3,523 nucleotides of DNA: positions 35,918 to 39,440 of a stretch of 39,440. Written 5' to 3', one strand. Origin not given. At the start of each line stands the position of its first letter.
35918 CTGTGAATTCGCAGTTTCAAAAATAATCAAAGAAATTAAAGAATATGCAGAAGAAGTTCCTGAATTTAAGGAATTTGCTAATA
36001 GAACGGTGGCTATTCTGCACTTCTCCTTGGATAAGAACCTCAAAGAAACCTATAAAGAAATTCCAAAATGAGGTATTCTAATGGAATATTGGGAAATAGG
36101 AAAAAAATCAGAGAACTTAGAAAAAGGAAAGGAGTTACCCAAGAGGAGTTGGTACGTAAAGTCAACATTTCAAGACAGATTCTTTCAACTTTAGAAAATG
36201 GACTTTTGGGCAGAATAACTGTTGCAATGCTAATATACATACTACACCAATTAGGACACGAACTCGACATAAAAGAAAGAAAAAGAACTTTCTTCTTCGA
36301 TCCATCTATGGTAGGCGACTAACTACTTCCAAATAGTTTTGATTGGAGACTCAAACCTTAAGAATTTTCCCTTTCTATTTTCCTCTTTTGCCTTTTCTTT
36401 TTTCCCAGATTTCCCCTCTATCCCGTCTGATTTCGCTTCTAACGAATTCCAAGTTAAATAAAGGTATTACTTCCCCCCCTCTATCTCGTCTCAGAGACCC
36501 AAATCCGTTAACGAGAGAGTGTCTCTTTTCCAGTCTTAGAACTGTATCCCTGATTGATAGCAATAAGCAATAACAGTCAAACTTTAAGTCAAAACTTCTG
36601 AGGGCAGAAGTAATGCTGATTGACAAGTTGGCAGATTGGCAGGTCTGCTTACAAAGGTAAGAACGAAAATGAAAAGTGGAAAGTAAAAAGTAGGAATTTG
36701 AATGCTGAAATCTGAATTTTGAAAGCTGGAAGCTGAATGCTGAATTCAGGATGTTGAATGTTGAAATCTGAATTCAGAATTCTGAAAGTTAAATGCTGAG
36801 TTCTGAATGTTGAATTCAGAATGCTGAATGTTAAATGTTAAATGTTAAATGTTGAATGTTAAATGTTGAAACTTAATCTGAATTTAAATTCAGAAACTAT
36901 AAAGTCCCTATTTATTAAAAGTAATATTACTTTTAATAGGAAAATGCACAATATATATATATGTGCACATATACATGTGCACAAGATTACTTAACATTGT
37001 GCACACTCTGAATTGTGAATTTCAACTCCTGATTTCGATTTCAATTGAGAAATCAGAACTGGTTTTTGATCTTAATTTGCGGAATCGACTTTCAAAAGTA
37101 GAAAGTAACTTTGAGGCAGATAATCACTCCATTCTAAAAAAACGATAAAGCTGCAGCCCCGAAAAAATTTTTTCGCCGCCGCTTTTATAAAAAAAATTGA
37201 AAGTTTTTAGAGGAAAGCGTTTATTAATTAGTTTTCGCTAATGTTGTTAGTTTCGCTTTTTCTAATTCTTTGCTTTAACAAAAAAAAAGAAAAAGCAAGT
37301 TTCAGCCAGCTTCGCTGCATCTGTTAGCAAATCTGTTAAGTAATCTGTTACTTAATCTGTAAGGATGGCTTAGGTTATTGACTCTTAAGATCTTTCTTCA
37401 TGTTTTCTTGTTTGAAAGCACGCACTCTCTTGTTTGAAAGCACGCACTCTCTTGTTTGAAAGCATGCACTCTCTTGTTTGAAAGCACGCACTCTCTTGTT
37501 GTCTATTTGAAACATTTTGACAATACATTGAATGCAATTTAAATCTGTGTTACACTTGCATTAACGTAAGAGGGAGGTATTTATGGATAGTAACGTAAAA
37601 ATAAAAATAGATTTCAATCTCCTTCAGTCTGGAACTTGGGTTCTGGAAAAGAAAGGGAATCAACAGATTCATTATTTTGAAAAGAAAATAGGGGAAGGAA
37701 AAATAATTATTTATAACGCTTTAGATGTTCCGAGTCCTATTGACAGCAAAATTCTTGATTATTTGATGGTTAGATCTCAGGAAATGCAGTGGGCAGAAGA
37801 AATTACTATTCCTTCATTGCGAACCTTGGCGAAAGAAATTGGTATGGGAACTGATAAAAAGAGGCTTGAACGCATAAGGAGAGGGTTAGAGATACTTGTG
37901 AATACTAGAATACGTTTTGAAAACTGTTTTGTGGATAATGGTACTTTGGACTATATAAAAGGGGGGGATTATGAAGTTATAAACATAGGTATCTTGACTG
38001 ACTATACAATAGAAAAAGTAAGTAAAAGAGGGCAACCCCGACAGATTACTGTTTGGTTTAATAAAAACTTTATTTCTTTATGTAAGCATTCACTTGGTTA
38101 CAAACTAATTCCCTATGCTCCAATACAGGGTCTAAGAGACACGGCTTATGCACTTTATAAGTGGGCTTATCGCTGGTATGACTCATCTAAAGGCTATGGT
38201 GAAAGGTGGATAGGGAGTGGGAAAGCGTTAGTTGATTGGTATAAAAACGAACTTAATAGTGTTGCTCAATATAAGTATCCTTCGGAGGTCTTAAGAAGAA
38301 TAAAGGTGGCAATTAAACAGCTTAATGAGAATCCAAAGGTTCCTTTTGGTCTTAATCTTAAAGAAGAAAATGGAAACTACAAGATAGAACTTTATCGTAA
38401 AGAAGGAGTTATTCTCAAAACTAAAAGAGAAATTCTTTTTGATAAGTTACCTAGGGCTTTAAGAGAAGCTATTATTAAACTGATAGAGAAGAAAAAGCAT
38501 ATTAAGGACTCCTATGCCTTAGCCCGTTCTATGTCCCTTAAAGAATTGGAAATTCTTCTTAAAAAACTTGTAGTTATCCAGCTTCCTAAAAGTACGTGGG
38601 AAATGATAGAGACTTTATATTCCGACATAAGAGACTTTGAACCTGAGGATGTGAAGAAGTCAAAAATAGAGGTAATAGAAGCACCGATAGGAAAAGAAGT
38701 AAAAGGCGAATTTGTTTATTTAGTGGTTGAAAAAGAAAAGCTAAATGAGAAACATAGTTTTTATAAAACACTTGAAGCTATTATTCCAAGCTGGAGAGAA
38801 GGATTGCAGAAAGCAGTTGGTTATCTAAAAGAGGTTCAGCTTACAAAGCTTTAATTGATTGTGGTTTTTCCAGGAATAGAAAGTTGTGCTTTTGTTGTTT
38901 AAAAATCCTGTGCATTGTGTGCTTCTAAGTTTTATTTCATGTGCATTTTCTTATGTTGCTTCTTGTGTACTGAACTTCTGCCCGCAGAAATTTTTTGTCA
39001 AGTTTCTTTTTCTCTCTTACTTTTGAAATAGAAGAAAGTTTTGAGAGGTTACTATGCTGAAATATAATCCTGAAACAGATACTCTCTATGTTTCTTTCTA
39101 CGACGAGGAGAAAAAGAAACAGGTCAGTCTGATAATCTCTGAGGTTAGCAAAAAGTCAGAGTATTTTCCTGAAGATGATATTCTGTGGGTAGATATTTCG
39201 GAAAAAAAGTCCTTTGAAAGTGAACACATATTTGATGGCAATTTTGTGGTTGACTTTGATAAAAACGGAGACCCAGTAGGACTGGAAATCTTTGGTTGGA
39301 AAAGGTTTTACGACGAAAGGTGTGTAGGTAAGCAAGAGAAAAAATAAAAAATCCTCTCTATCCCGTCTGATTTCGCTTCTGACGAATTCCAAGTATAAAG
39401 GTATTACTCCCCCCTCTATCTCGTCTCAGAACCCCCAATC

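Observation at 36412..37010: Two diverged copies of a ~600-bp composite noncoding module bracket the rep region (36412-37010 and 39353-39440+1-500)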

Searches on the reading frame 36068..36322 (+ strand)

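Call 8: search_protein_families(library=pfam, proteins=[window:36068-36322:+], max_evalue=0.01)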
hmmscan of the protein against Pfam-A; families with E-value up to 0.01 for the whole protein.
window:36068-36322:+ (84 aa): 6 families
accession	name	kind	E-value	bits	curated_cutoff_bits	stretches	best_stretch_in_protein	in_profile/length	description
PF01381.28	HTH_3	-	5.4e-09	36.4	23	1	14-63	1-49/55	Helix-turn-helix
PF13560.12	HTH_31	-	1.4e-07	32.1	27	1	14-59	6-51/64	Helix-turn-helix domain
PF13744.12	HTH_37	-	1.5e-07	31.5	27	1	13-69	22-78/80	Helix-turn-helix domain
PF12844.13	HTH_19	-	1.7e-07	31.5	30.2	1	12-63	2-52/64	Helix-turn-helix domain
PF13443.12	HTH_26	-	2.9e-05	24.6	22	1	13-51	1-39/63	Cro/C1-type HTH DNA-binding domain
PF13413.12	HTH_25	-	0.00024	21.3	24.6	1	15-48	3-36/62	Helix-turn-helix domain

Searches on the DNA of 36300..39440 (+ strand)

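Call 5: search_dna_similar(query=window:36300-39440:+, collection=plasmids, mode=distant)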
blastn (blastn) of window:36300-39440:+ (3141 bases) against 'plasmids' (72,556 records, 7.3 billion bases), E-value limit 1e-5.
No match.

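Call 93: search_rna_families(source=window, start=36300, end=39440, threshold=evalue, max_evalue=1)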
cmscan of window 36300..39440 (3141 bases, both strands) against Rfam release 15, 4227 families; matches with E-value up to 1: 2.
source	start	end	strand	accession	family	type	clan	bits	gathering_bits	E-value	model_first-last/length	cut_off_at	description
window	36925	37018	-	RF03709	MIR1878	Gene; miRNA;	-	25.7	70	0.083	1-100/100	no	MIR1878 microRNA precursor family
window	36943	37005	-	RF04235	mir-242_2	Gene; miRNA;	-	19.1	56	0.58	1-81/81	no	mir-242_2 microRNA precursor family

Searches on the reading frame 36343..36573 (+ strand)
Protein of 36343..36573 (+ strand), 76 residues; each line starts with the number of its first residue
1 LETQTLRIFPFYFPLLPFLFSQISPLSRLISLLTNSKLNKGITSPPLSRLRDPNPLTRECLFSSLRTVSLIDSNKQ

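Call 44: search_protein_families(library=pfam, proteins=[window:36343-36573:+], max_evalue=1)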
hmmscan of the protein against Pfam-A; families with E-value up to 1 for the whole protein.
window:36343-36573:+ (76 aa): 0 families

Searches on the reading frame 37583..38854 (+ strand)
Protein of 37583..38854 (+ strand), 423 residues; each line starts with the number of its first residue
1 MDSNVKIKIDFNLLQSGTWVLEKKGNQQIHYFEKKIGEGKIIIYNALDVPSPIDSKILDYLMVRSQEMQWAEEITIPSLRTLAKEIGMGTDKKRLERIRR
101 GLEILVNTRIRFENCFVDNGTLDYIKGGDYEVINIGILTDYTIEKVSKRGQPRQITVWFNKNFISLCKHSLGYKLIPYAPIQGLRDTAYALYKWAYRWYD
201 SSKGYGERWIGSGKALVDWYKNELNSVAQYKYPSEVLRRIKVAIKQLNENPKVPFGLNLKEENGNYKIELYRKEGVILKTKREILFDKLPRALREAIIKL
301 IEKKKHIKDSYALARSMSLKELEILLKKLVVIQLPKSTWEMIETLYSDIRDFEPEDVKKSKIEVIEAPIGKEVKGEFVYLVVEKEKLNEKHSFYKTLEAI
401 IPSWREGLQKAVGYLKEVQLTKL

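Call 8: search_protein_families(library=pfam, proteins=[window:37583-38854:+], max_evalue=0.01)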
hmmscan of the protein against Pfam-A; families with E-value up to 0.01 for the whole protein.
window:37583-38854:+ (423 aa): 0 families

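Call 12: find_homologous_proteins(query=window:37583-38854:+)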
Query window:37583-38854:+ (423 aa): 126 proteins with E <= 0.001 among 6411 candidates; the best 120 are listed.
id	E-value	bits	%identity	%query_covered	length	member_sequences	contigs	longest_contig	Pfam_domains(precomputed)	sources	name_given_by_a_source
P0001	4.7e-277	936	100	100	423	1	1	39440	-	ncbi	ncbi:MAG: hypothetical protein ABGX27_09020 [Desulfurobacteriaceae bacterium]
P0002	1.9e-217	740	79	98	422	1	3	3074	-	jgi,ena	jgi:hypothetical protein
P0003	5.8e-170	584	64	98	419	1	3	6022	-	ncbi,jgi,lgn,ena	-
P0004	5.6e-166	570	65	94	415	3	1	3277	-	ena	-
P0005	1.7e-162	559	60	99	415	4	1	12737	-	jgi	-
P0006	1.5e-161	556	59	100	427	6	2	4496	-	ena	-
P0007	5.1e-161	554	60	98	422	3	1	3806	-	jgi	-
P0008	1.5e-160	553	59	99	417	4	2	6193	-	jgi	-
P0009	5.3e-160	551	59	98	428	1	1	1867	-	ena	-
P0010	5.4e-160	551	59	99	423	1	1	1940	-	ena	-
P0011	8.9e-160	550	59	99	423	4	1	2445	-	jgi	-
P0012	9.8e-160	550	59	99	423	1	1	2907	-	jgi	-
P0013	9.8e-159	547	59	100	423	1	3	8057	-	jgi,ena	-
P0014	2.1e-158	546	59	99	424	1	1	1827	-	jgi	-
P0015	2.0e-157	542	59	100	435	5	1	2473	-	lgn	-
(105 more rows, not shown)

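Call 15: find_related_loci(query=A1, collection=metagenome_contigs, flank=6000)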
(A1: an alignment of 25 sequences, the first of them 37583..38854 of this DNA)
Query A1 (423 aa) in metagenome_contigs; peptide patterns used: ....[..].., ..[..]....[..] (x = any residue, [..] = any of these).
147 stretches matched a pattern; 58 encode a relative of the query (tblastn E <= 1e-3); 57 distinct loci.
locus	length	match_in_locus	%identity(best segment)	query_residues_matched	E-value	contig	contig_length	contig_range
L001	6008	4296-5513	64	5-420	1e-177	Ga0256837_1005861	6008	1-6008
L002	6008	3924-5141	64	5-420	1e-177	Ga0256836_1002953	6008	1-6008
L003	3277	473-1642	65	1-397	5e-180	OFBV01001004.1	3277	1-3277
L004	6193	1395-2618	59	4-423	1e-167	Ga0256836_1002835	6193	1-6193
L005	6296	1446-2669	58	4-423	5e-166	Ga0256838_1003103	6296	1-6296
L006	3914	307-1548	59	2-422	3e-171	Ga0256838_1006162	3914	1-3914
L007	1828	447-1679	60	4-422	9e-179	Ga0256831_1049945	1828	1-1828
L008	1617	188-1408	58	1-417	7e-178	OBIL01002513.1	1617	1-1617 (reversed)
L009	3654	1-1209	59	5-417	4e-169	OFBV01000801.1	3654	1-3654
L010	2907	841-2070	59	6-422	2e-171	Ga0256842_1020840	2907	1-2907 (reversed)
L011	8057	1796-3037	59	2-422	7e-162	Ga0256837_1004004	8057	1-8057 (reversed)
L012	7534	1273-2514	59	2-422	5e-162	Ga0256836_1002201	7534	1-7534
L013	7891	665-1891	59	6-422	4e-161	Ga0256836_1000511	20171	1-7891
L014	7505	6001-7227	58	6-422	1e-159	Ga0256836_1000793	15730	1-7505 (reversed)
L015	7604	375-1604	57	6-423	4e-159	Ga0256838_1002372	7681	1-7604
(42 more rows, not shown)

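Call 32: find_encoding_contigs(protein=P0002, flank=10000, max_places=6)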
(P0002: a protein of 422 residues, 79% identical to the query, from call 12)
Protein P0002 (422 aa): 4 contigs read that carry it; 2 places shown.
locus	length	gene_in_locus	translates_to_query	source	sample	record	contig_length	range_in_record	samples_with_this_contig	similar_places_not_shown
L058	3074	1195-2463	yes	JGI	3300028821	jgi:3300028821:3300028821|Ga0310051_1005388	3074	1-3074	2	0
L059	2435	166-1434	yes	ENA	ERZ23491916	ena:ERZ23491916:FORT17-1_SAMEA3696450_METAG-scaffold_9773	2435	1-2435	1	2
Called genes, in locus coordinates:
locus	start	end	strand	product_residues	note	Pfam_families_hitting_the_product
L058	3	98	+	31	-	?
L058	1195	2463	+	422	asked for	-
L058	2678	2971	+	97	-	PF10049:DUF2283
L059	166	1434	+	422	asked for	-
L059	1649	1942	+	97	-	PF10049:DUF2283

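Call 44: search_protein_families(library=pfam, proteins=[window:37583-38854:+], max_evalue=1)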
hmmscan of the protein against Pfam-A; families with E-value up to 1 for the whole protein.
window:37583-38854:+ (423 aa): 2 families
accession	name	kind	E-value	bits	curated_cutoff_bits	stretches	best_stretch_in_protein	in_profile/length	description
PF07839.16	CaM_binding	-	0.17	13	24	1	244-306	43-103/117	Plant calmodulin-binding domain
PF20978.2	Gta3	-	0.24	11.8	27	1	316-349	7-42/60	Glutamyl-tRNA amidotransferase complex subunit Gta3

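Call 66: search_solved_structures(query=A1, max_evalue=10)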
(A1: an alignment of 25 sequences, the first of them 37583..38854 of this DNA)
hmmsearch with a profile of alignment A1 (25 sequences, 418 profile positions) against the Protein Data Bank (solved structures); distinct sequences matched with E-value up to 10: 2.
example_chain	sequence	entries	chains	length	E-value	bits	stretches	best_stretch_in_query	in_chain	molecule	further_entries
1vpk_A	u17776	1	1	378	0.56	12.4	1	242-377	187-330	DNA polymerase III, beta subunit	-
9kve_D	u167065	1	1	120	1.7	10.8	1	197-229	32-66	The heavy chain of 4H1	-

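Call 70: search_protein_families(library=ncbifam, proteins=[window:37583-38854:+], max_evalue=0.01)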
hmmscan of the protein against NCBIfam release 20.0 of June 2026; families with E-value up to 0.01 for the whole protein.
window:37583-38854:+ (423 aa): 0 families

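Call 87: predict_structure(alignment_id=A1)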
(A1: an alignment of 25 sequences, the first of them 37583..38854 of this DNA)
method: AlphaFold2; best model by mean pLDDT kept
length: 423 residues; sequences in the alignment: 25
mean_pLDDT: 76.5   pTM: 0.45
mean pLDDT of the five models: 76.5, 75.1, 74.7, 74.1, 73.8
residues with pLDDT >= 90: 62; 70-90: 255; 50-70: 73; < 50: 33
segments of 3 or more residues with pLDDT < 50: 1-18, 171-178, 277-281
pLDDT, mean of each block of 10 residues (from residue 1): 27 40 61 66 78 81 81 90 87 89 89 67 67 85 73 84 72 46 71 71 71 83 66 84 88 84 86 57 72 90 77 76 89 91 80 78 87 91 89 88 86 80 57
secondary structure, 60 per line:
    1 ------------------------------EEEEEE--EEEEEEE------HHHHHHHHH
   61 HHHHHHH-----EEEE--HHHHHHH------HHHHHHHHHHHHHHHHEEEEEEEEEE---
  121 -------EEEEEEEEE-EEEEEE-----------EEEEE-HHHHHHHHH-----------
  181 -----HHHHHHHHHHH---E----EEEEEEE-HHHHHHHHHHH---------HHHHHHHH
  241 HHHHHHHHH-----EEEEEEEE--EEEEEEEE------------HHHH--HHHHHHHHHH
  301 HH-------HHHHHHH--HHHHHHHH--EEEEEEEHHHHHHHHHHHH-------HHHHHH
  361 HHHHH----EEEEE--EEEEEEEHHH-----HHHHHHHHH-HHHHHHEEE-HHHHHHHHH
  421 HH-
elements in order: E31-36 E39-45 H52-67 E73-76 H79-85 H92-107 E108-117 E128-136 E138-143 E155-159 H161-169 H186-196 E205-211 H213-223 H233-249 E255-262 E265-272 H285-288 H291-302 H310-316 H319-326 E329-335 H336-347 H355-365 E370-374 E377-383 H392-400 H402-407 E408-410 H412-422

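Call 89: fold_search(model_id=the predicted structure, library=pdb)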
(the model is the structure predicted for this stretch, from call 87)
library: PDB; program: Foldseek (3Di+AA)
matches with E <= 10: 661; with E <= 0.001: 5
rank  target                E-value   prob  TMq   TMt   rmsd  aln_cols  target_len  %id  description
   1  5tbf_B                3.5e-09  1.00  0.28  0.41  15.5       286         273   11  Crystal structure of SeMet derivatives of domain2 and domain 3 of RctB (released 2017-04-12)
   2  5tbf_A                8.6e-09  1.00  0.27  0.39  16.1       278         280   12  Crystal structure of SeMet derivatives of domain2 and domain 3 of RctB (released 2017-04-12)
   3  5ubf_A                1.4e-07  1.00  0.26  0.39  16.0       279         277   12  Crystal structure of the RctB domains 2-3, RctB-155-483 (released 2017-01-11)
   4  9z1d_C                1.2e-04  1.00  0.20  0.37  17.1       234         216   14  Isoreticular co-crystal 1 with asymmetrical expanded duplex (31mer) containing insert sequence GCTTGATGAG, crystal soa (released 2026-02-18)
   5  9yzs_C                1.4e-04  1.00  0.21  0.37  17.3       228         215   14  Isoreticular co-crystal 1 with asymmetrical expanded duplex (31mer) containing insert sequence TAATTAGGCCG and loaded  (released 2026-02-18)
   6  2z9o_B                3.4e-03  0.97  0.19  0.31  13.8       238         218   16  Crystal structure of the dimeric form of RepE in complex with the repE operator DNA (released 2007-11-27)
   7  7n2c_EF               1.8e-01  0.05  0.10  0.07  28.8       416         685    9  Elongating 70S ribosome complex in a fusidic acid-stalled intermediate state of translocation bound to EF-G(GDP) (INT (released 2021-07-14)
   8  2xub                  2.5e-01  0.08  0.12  0.11  20.5       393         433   14  Human RPC62 subunit structure (released 2011-03-02)
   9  8dgf_B                2.9e-01  0.08  0.09  0.03  19.5       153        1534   14  Avs4 bound to phage PhiV-1 portal (released 2022-08-03)
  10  8dgf_A                3.7e-01  0.06  0.09  0.04  18.6       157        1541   13  Avs4 bound to phage PhiV-1 portal (released 2022-08-03)
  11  8wu2_A                3.9e-01  0.04  0.08  0.06  25.4       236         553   11  Crystal structure of RNA-dependent RNA polymerases from Jingmen tick virus (released 2024-02-07)
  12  6bak                  4.1e-01  0.07  0.06  0.08  16.5        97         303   14  The structure of the Stigmatella aurantiaca phytochrome chromophore binding domain T289H mutant (released 2018-09-19)
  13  9sar_A                5.2e-01  0.04  0.10  0.05  27.1       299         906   10  Cryo-EM structure of SARS CoV-2 RdRp wild-type in complex with 20-40mer RNA incorporating ATP (released 2025-10-01)
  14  3ke6_B                5.8e-01  0.03  0.10  0.11  18.2       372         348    8  The crystal structure of the RsbU and RsbW domains of Rv1364c from Mycobacterium tuberculosis (released 2010-11-10)
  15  1mow_A                6.1e-01  0.07  0.09  0.14  21.0       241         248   10  E-DreI (released 2002-11-29)
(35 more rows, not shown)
